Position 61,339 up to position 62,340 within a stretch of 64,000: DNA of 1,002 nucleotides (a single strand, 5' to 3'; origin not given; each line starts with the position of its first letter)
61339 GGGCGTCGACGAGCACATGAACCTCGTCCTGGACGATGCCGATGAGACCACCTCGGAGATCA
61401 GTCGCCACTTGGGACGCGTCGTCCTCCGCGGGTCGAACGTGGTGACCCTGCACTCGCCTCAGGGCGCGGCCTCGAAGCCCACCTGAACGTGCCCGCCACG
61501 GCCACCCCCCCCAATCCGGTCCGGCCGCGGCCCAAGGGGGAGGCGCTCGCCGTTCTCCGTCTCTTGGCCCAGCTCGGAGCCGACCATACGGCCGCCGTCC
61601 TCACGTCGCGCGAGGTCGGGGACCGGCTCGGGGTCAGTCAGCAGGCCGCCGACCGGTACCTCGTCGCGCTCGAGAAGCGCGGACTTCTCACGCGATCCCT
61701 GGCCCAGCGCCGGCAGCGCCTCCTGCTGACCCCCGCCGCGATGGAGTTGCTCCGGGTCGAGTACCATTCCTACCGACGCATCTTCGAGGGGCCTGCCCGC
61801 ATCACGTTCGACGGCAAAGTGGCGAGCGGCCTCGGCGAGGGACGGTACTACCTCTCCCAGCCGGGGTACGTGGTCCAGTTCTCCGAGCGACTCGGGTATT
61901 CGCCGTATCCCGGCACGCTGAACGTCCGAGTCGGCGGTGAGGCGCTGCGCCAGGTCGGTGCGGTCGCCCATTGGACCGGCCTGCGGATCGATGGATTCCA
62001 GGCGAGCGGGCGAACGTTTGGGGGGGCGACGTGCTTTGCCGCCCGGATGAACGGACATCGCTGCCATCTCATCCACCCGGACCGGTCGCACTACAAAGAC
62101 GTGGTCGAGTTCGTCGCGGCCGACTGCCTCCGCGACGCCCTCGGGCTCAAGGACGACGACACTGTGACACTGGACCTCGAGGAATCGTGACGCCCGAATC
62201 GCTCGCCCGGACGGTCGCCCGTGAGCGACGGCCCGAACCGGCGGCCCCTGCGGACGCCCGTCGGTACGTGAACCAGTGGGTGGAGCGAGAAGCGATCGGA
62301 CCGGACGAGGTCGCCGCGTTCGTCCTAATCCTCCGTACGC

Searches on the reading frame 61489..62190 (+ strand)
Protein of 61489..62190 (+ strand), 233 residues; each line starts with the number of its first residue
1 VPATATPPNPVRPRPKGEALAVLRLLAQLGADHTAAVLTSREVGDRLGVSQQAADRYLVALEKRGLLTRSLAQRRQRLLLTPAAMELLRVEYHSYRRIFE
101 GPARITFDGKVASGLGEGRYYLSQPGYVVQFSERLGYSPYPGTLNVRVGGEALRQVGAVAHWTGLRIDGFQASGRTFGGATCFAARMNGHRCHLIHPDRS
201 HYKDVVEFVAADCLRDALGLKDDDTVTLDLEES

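Call 60: find_encoding_contigs(protein=window:61489-62190:+, flank=10000, max_places=3)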
Protein window:61489-62190:+ (233 aa): 2 contigs read that carry it; 2 places shown.
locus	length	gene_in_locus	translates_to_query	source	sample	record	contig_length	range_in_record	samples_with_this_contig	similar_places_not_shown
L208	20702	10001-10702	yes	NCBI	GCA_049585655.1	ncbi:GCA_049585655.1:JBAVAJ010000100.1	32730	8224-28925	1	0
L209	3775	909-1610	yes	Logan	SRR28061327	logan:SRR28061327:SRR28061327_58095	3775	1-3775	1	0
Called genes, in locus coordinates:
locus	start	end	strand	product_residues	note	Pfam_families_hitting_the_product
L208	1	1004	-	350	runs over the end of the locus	PF08541:ACP_syn_III_C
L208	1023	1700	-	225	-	PF12844:HTH_19 (weak), PF13560:HTH_31 (weak)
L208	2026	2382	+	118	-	-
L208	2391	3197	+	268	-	PF09754:PAC2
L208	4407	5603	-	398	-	PF01546:Peptidase_M20, PF07687:M20_dimer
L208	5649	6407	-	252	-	PF00702:Hydrolase, PF13419:HAD_2, PF13242:Hydrolase_like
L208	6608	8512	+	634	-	PF00012:HSP70, PF06723:MreB_Mbl, PF02782:FGGY_C (weak)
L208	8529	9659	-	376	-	PF00285:Citrate_synt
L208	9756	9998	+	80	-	PF01423:LSM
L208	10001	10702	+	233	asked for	PF12802:MarR_2 (weak), PF01982:CTP-dep_RFKase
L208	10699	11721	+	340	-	PF04055:Radical_SAM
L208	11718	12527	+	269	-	PF02540:NAD_synthase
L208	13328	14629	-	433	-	PF13393:tRNA-synt_His, PF00587:tRNA-synt_2b, PF03129:HGTP_anticodon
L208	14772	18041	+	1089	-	PF05317:Thermopsin, PF08308:PEGA (faint), PF13620:CarboxypepD_reg (faint)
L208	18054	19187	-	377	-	-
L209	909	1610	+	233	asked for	PF12802:MarR_2 (weak), PF01982:CTP-dep_RFKase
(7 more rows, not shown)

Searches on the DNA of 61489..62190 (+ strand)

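Call 63: search_rna_families(sources=[L208, L210], threshold=evalue, max_evalue=5)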
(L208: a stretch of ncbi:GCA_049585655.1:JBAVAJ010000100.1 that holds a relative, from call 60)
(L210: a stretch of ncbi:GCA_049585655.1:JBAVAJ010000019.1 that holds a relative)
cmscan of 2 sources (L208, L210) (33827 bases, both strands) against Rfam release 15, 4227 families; matches with E-value up to 5: 3.
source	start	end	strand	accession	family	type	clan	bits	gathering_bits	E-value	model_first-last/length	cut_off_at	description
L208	3604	3678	+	RF02466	Ms_AS-8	Gene; sRNA;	-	25.2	48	0.39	1-74/74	no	Actinobacteria sRNA Ms_AS-8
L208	1844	1899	-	RF00005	tRNA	Gene; tRNA;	CL00001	24.8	29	0.44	1-71/71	no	tRNA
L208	13509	13600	+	RF01926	mir-981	Gene; miRNA;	-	16.8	51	4.7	1-86/86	no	mir-981 microRNA precursor family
